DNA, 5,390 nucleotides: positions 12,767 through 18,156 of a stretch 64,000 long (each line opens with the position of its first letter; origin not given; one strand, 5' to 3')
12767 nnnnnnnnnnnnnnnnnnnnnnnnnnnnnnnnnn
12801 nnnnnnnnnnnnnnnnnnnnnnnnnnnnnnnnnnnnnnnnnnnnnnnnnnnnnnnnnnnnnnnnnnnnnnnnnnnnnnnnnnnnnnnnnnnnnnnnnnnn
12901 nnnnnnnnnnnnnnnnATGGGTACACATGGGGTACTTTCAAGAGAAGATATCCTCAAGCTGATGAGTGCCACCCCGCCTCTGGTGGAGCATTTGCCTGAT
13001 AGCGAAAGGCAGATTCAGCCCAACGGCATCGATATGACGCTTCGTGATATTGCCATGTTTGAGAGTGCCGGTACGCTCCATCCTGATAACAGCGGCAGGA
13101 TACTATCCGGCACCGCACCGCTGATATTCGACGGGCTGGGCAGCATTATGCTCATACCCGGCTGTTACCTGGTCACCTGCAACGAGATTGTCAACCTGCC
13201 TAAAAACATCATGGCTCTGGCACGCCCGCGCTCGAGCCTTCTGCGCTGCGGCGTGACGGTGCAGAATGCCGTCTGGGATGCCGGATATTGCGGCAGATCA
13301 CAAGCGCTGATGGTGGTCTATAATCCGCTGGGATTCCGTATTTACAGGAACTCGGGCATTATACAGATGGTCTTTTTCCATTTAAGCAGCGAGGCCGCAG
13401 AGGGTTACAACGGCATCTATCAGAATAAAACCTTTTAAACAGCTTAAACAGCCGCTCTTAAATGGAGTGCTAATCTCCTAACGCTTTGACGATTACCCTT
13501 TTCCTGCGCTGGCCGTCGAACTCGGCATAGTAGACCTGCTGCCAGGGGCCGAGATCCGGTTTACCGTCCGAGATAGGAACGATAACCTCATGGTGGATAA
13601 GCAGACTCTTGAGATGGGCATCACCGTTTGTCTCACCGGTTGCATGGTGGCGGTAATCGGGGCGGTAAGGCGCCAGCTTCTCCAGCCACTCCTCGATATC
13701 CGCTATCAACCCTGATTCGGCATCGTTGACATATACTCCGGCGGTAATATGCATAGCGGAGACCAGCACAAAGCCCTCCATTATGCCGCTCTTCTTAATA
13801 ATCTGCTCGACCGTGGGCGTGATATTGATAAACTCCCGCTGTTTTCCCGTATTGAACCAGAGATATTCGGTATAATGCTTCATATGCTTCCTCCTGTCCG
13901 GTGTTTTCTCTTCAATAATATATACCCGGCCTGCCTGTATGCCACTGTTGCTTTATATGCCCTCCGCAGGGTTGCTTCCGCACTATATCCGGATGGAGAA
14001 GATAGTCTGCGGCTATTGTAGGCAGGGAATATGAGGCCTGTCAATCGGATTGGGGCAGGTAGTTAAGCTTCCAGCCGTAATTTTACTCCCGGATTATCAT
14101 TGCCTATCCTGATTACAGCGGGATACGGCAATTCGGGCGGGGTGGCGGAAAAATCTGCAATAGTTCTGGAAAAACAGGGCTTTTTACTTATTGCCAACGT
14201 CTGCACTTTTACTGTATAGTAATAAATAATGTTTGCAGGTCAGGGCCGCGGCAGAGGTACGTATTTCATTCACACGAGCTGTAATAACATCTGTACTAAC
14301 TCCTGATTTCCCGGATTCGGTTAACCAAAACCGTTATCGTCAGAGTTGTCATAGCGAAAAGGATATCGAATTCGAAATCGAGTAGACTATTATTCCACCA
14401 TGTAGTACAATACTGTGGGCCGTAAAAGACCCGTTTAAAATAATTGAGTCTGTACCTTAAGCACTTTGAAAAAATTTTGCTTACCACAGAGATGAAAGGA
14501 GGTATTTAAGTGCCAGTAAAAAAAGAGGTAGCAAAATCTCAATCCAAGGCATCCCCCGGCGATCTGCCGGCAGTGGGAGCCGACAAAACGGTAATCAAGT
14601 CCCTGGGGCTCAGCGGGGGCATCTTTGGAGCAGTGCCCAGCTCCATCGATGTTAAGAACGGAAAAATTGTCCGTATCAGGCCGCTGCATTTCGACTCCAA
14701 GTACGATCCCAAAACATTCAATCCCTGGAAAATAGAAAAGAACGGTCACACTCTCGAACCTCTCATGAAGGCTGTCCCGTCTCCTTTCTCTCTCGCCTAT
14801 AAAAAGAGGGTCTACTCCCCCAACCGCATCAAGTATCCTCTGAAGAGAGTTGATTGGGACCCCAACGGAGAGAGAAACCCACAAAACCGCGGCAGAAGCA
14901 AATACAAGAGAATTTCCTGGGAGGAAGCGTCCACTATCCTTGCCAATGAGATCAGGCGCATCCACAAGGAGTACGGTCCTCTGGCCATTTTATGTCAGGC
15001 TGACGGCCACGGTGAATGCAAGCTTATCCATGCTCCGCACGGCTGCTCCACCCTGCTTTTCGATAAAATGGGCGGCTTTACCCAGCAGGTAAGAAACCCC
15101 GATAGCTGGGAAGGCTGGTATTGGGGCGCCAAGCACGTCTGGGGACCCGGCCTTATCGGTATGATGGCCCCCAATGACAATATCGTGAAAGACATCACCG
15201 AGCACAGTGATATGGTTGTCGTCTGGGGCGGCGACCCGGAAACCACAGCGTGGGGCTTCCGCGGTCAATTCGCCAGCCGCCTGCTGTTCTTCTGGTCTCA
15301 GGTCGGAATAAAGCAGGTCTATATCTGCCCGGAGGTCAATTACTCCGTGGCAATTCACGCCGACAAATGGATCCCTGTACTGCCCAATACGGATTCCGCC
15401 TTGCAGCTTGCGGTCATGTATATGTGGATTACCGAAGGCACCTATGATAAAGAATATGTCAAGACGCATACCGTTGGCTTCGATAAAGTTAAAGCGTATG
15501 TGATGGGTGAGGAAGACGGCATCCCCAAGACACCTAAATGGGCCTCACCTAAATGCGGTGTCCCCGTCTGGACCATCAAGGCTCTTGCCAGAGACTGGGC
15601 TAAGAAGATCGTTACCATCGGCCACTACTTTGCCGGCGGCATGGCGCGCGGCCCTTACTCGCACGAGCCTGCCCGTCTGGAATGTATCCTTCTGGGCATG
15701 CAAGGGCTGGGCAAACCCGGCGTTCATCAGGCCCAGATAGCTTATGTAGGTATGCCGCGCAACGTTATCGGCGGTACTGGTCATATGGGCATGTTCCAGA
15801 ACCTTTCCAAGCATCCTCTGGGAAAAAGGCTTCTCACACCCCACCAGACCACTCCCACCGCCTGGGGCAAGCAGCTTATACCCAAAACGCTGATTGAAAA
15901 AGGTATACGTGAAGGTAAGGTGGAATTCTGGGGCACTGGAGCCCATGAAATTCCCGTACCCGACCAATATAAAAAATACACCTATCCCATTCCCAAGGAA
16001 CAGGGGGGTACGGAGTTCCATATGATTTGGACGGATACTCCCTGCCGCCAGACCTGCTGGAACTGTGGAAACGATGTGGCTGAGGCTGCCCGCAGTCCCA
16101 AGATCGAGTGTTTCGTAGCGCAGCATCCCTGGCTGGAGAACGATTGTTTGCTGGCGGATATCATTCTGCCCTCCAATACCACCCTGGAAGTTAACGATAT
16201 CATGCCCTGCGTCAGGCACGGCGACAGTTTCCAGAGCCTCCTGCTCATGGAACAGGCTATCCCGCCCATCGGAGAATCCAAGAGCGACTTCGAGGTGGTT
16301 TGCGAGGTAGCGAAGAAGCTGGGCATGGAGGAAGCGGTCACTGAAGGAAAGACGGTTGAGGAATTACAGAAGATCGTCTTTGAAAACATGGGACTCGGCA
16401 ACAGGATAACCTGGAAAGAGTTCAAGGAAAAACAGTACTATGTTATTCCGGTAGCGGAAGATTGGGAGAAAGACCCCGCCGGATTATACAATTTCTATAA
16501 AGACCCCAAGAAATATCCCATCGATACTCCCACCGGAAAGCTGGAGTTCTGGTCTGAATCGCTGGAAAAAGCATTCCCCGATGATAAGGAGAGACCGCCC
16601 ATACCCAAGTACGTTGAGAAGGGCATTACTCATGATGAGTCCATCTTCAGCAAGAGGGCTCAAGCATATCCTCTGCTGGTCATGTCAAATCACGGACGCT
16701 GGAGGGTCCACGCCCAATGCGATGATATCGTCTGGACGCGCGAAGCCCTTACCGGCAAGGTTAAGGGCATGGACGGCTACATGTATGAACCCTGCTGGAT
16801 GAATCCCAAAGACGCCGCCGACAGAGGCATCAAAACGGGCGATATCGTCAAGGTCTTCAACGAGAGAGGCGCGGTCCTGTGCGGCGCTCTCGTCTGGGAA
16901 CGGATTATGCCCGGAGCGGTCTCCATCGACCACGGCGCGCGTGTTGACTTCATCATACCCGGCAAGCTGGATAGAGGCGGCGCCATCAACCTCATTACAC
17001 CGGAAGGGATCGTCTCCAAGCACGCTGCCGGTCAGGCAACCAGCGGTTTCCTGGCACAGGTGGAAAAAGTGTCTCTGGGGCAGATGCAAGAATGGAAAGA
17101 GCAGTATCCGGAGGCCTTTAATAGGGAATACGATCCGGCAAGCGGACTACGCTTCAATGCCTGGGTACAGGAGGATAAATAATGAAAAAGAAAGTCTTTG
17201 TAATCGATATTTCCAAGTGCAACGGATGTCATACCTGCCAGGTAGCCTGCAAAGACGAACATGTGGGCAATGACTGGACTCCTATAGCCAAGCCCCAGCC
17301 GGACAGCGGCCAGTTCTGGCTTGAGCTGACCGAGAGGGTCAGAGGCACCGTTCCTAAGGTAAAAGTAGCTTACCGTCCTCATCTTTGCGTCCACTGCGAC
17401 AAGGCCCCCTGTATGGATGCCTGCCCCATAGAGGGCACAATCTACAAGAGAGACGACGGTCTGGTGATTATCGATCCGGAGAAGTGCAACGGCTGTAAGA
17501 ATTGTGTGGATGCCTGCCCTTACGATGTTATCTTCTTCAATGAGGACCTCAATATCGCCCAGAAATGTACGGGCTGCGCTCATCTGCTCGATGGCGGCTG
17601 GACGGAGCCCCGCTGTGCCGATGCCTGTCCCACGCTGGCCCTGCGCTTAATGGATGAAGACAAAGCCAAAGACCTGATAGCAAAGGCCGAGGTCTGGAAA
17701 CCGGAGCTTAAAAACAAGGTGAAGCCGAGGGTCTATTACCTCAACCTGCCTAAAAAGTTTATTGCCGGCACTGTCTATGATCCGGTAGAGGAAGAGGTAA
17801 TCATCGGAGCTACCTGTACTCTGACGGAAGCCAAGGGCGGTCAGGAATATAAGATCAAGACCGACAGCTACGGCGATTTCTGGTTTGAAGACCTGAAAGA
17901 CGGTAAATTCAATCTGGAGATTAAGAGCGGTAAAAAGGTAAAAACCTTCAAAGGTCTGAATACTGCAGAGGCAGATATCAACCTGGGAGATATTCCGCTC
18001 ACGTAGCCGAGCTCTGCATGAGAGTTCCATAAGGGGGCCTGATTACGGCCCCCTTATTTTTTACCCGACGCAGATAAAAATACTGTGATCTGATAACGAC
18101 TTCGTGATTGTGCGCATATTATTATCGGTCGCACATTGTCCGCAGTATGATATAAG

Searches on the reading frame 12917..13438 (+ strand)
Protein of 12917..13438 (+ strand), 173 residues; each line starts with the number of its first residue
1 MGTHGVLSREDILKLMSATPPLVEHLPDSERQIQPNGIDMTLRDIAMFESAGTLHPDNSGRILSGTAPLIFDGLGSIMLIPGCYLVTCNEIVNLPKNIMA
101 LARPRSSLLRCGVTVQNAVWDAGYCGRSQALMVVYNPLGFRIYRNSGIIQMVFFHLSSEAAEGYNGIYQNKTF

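Call 11: search_protein_families(library=pfam, proteins=[window:12917-13438:+])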
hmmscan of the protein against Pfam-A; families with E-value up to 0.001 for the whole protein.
window:12917-13438:+ (173 aa): 3 families
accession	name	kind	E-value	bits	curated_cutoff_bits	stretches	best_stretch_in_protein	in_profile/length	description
PF22769.1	DCD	-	6.9e-26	91.6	27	1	6-155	1-152/153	dCTP deaminase-like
PF06559.16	DCD_N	-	3.9e-06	27.3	21.4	1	4-114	2-114/164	2'-deoxycytidine 5'-triphosphate deaminase (DCD) N-terminal domain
PF00692.24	dUTPase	-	0.00032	20.9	22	1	85-160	33-108/129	dUTPase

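Call 12: find_related_loci(query=window:12917-13438:+, collection=genome_contigs, flank=4000)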
Query window:12917-13438:+ (173 aa) in genome_contigs; peptide patterns used: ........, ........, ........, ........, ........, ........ (x = any residue, [..] = any of these).
289 stretches matched a pattern; 14 encode a relative of the query (tblastn E <= 1e-3); 14 distinct loci.
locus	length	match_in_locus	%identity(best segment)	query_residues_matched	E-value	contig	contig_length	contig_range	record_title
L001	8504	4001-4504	67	5-172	2e-79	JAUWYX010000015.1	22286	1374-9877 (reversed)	MAG: Dehalococcoidia bacterium isolate CSMAG_2721 CSMAG_2721_k141_736585_length_22286_cov_97.9036, whole genome shotgun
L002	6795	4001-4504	67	5-172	5e-79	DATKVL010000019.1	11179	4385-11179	MAG TPA_asm: Dehalococcoidia bacterium isolate SMAG_U14132 k141_481025, whole genome shotgun sequence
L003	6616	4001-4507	68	5-173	5e-79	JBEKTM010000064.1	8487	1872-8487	MAG: Dehalococcoidia bacterium isolate SPRUCE 558 SPRUCE_558_64, whole genome shotgun sequence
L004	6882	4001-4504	66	5-172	2e-78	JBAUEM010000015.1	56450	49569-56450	MAG: Dehalococcoidia bacterium isolate MFD13097_ilm_asm_bin13 k127_284368, whole genome shotgun sequence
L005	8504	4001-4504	68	5-172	4e-78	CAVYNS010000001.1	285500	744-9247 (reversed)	MAG: uncultured Chloroflexia bacterium isolate MFD04408.bin.1.133 genome assembly, contig: contig_24670, whole genome sh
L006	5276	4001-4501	66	5-171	2e-77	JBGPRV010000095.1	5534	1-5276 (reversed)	MAG: Dehalococcoidia bacterium isolate OBJ1_062018_130_33 k141_736516_length_5534_cov_67.2207, whole genome shotgun sequ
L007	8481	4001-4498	65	6-171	3e-77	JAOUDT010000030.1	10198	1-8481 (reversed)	MAG: Dehalococcoidia bacterium isolate 4_1_Jan_SF_Bin38 4_1_Jan_SF_Bin38_scaffold_2769_c1, whole genome shotgun sequence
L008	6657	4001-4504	66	5-172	6e-77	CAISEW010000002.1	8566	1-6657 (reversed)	MAG: uncultured Chloroflexi bacterium isolate AlinenSedimentsD2_bin-0330 genome assembly, contig: bin-0330:02/63, whole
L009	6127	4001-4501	65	5-171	3e-76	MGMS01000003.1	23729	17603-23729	MAG: Chloroflexi bacterium RBG_13_51_36 RBG_13_scaffold_1022, whole genome shotgun sequence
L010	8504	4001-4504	65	5-172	1e-75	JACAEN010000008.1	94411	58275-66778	MAG: Chloroflexota bacterium isolate L.E.CH.35 k119_220836, whole genome shotgun sequence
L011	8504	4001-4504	64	5-172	2e-76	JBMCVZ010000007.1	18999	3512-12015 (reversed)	MAG: Chloroflexota bacterium isolate D4M11_63 NODE_1431_length_18999_cov_22.399599, whole genome shotgun sequence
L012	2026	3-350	68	56-171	2e-54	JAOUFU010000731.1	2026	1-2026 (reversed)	MAG: Phycisphaerae bacterium isolate 4_1_July_SF_Bin52 4_1_July_SF_Bin52_scaffold_45075_c1, whole genome shotgun sequenc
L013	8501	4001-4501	47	5-171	1e-46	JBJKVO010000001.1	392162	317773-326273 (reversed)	MAG: Dehalococcoidia bacterium isolate LRMED-147 Dehalococcoidia-LRMED-147-C1, whole genome shotgun sequence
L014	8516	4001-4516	51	2-173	1e-54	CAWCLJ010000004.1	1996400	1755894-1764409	MAG: uncultured Chloroflexia bacterium isolate MFD03726.bin.1.62 genome assembly, contig: contig_34126, whole genome sho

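Call 14: find_homologous_proteins(query=window:12917-13438:+, max_evalue=1e-30)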
Query window:12917-13438:+ (173 aa): 3553 proteins with E <= 1e-30 among 3618 candidates; the best 120 are listed.
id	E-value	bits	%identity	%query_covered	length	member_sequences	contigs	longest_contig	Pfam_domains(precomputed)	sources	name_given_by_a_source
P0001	8.8e-99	346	88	100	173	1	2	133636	PF22769.2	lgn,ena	-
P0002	3.8e-98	344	87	100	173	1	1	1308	PF22769.2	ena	-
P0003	1.8e-96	339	86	100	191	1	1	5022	PF06559.17,PF22769.2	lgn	-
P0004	1.3e-79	284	99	75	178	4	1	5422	PF06559.17,PF22769.2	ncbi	-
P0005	1.6e-76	274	68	99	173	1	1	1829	PF00692.25,PF22769.2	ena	-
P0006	4.5e-76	272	68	97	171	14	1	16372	PF06559.17,PF00692.25,PF22769.2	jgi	jgi:dUTP pyrophosphatase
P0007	6.6e-76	272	68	97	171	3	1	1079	PF06559.17,PF00692.25,PF22769.2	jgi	-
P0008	1.2e-75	271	69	99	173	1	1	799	PF00692.25,PF22769.2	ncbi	-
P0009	1.7e-75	270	67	97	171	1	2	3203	PF06559.17,PF00692.25,PF22769.2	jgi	jgi:dUTP pyrophosphatase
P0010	2.2e-75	270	70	98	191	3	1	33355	PF00692.25,PF22769.2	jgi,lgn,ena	-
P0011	8.6e-75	268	68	97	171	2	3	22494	PF06559.17,PF00692.25,PF22769.2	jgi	-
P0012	8.6e-75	268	68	97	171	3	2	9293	PF06559.17,PF22769.2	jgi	jgi:dUTP pyrophosphatase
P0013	8.8e-75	268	68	97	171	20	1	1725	PF06559.17,PF00692.25,PF22769.2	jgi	-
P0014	9.1e-75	268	67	97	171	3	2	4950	PF06559.17,PF00692.25,PF22769.2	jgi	jgi:dUTP pyrophosphatase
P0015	1.2e-74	268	68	97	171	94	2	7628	PF06559.17,PF00692.25,PF22769.2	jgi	-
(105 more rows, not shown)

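Call 15: find_encoding_contigs(protein=P0001, flank=5000, max_places=4)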
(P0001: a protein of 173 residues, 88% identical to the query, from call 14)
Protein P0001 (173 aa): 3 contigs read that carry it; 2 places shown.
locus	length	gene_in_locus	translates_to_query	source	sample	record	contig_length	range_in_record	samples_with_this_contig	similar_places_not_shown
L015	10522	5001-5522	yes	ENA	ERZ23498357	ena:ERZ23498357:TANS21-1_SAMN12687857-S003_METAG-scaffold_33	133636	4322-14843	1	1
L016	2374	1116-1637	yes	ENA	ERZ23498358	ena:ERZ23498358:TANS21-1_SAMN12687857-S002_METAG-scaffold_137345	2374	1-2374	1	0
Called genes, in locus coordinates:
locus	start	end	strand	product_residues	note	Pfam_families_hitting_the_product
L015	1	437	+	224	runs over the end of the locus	PF00005:ABC_tran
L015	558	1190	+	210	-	PF02660:G3P_acyltransf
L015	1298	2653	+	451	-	PF13520:AA_permease_2, PF00324:AA_permease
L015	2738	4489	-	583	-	-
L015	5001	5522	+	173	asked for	PF22769:DCD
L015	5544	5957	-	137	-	PF01894:YjbQ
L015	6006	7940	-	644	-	PF00724:Oxidored_FMN, PF01207:Dus (weak), PF00890:FAD_binding_2 (weak), PF01134:GIDA (weak), PF07992:Pyr_redox_2, PF12831:FAD_oxidored, PF13450:NAD_binding_8, PF13738:Pyr_redox_3, +4 more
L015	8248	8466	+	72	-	PF14076:DUF4258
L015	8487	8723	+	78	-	PF10049:DUF2283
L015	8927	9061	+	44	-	-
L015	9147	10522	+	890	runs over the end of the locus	PF21423:AhtL-like_1st, PF00384:Molybdopterin, PF01568:Molydop_binding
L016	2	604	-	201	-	?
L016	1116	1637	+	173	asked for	PF22769:DCD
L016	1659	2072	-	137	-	PF01894:YjbQ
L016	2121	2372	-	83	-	?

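Call 16: find_encoding_contigs(protein=P0003, flank=5000, max_places=4)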
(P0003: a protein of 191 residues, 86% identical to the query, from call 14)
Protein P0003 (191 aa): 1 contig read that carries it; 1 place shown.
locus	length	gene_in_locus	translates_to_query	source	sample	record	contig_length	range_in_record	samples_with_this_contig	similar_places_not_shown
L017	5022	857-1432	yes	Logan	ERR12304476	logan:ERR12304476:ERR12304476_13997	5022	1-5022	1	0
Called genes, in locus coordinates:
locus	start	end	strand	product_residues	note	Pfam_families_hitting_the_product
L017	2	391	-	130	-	?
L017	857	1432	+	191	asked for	PF06559:DCD_N (weak), PF22769:DCD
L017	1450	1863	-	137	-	PF01894:YjbQ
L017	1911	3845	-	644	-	PF00724:Oxidored_FMN, PF01262:AlaDh_PNT_C (faint), PF03486:HI0933_like (faint), PF07992:Pyr_redox_2, PF01134:GIDA (weak), PF13450:NAD_binding_8 (weak), PF13738:Pyr_redox_3, PF00070:Pyr_redox (weak), +1 more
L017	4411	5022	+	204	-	?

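Call 17: find_encoding_contigs(protein=P0004, flank=5000, max_places=4)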
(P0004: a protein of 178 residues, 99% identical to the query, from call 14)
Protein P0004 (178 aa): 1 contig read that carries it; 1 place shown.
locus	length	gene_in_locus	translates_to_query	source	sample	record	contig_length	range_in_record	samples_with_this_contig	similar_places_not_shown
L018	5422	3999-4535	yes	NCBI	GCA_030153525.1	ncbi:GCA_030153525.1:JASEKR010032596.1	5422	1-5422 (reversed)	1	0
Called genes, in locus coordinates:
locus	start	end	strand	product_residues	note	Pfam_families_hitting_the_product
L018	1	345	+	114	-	?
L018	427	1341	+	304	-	PF13520:AA_permease_2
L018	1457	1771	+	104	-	-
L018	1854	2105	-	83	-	-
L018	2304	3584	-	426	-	-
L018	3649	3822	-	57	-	-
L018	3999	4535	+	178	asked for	PF06559:DCD_N (weak), PF22769:DCD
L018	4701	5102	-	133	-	PF01894:YjbQ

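Call 18: find_encoding_contigs(protein=P0002, flank=5000, max_places=4)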
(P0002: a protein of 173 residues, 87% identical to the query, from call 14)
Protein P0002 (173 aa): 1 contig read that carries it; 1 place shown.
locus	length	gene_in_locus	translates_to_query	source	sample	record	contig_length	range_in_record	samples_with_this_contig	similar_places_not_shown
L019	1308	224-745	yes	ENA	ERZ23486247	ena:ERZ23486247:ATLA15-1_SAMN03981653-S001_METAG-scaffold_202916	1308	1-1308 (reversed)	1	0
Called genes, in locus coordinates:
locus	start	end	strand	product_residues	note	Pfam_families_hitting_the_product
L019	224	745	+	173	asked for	PF22769:DCD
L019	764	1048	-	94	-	PF01894:YjbQ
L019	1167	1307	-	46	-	?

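Call 80: list_cluster_members(proteins=[P0132, P0134, P0136, P0143, P0144, P0159, P0004, P0146])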
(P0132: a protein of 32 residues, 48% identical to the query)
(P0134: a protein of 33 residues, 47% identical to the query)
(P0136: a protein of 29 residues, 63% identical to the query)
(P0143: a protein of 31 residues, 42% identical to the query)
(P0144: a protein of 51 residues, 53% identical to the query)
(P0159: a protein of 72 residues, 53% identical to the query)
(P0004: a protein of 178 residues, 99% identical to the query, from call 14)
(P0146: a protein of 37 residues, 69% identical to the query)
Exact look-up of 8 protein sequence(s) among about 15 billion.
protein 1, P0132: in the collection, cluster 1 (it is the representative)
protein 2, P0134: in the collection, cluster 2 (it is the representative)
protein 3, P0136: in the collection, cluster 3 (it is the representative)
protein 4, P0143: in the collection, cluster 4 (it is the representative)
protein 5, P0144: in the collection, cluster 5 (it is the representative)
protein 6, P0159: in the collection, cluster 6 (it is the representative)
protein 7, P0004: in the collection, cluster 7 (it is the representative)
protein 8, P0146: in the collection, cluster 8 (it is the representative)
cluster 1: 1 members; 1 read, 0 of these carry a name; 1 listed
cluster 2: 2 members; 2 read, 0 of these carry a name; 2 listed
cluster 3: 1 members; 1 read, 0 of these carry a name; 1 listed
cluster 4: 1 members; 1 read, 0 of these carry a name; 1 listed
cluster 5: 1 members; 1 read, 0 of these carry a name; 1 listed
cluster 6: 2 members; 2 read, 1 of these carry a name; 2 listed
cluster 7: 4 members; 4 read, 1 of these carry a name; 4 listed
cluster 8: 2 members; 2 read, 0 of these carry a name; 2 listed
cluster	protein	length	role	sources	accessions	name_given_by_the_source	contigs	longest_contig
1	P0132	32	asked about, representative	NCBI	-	-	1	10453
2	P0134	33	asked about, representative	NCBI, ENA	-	-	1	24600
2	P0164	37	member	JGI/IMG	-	-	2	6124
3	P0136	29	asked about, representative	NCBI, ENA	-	-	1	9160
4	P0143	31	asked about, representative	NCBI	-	-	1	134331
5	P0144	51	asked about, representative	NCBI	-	-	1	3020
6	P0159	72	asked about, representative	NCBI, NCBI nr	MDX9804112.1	MAG: hypothetical protein RBS96_08925, partial [Dehalococcoidales bacterium] | hypothetical protein [Dehalococcoidales bacterium]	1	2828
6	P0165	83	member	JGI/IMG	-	-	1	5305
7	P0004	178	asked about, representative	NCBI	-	-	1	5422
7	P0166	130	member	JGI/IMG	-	dUTP pyrophosphatase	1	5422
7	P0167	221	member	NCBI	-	-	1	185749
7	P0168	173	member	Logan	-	-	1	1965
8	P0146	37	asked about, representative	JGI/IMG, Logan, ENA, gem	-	-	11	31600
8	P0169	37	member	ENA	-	-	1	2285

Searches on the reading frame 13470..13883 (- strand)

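Call 11: search_protein_families(library=pfam, proteins=[window:13470-13883:-])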
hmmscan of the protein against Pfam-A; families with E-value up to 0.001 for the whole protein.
window:13470-13883:- (137 aa): 1 family
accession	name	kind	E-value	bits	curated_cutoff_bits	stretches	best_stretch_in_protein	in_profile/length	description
PF01894.22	UPF0047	-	8.6e-39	132.7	27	1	20-133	1-116/117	Uncharacterised protein family UPF0047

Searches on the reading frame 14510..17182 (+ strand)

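Call 11: search_protein_families(library=pfam, proteins=[window:14510-17182:+])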
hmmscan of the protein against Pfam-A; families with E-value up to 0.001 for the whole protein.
window:14510-17182:+ (890 aa): 3 families
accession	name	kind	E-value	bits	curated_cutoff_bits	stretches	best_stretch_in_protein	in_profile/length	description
PF00384.28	Molybdopterin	-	2.1e-27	96.5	24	1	106-603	1-353/353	Molybdopterin oxidoreductase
PF01568.27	Molydop_binding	-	3.3e-17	63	26.8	1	758-834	26-97/110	Molydopterin dinucleotide binding domain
PF21423.2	AhtL-like_1st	-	8.5e-09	35.3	27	1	48-98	7-53/55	Pyrogallol hydroxytransferase large subunit-like, domain 1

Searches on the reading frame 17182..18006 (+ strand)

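Call 11: search_protein_families(library=pfam, proteins=[window:17182-18006:+])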
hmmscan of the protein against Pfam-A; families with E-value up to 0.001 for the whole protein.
window:17182-18006:+ (274 aa): 15 families
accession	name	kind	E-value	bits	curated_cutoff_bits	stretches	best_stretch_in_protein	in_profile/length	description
PF13247.11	Fer4_11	-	4.8e-25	88.1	26.2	1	61-158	2-99/100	4Fe-4S dicluster domain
PF12838.12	Fer4_7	-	1.5e-14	54.6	27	3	12-82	1-49/52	4Fe-4S dicluster domain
PF13237.11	Fer4_10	-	3.4e-12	46.5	25.5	2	95-150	2-53/53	4Fe-4S dicluster domain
PF12797.12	Fer4_2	-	3.5e-12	45.8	24.5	2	95-114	3-22/22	4Fe-4S binding domain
PF12837.12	Fer4_6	-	6.6e-12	45.2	25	1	95-117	2-24/24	4Fe-4S binding domain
PF00037.32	Fer4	-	1.6e-11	43.9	21.1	1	95-117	1-23/24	4Fe-4S binding domain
PF13187.11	Fer4_9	-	4e-10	40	27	2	69-117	2-52/52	4Fe-4S dicluster domain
PF13620.12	CarboxypepD_reg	-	3.2e-09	37.4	32.3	1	194-251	2-59/82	Carboxypeptidase regulatory-like domain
PF12800.12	Fer4_4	-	2.1e-08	34.2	24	1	99-115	1-17/17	4Fe-4S binding domain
PF14697.11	Fer4_21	-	9.5e-05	22.9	35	1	68-117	7-57/59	4Fe-4S dicluster domain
PF13183.11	Fer4_8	-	0.0001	23.2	27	0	10-83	2-66/68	4Fe-4S dicluster domain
PF13484.11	Fer4_16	-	0.00017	22.8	30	0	101-120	1-20/66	4Fe-4S double cluster binding domain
PF12798.12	Fer4_3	-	0.00091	20.3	27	0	102-115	1-14/15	4Fe-4S binding domain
PF25160.1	LdpA_Fe-S-bd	-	0.00093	19.4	27.6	1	72-117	5-43/49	LdpA Fe-S cluster-binding domain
PF17210.9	SdrD_B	-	0.00099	19.7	29.7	0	203-253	20-70/112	SdrD B-like domain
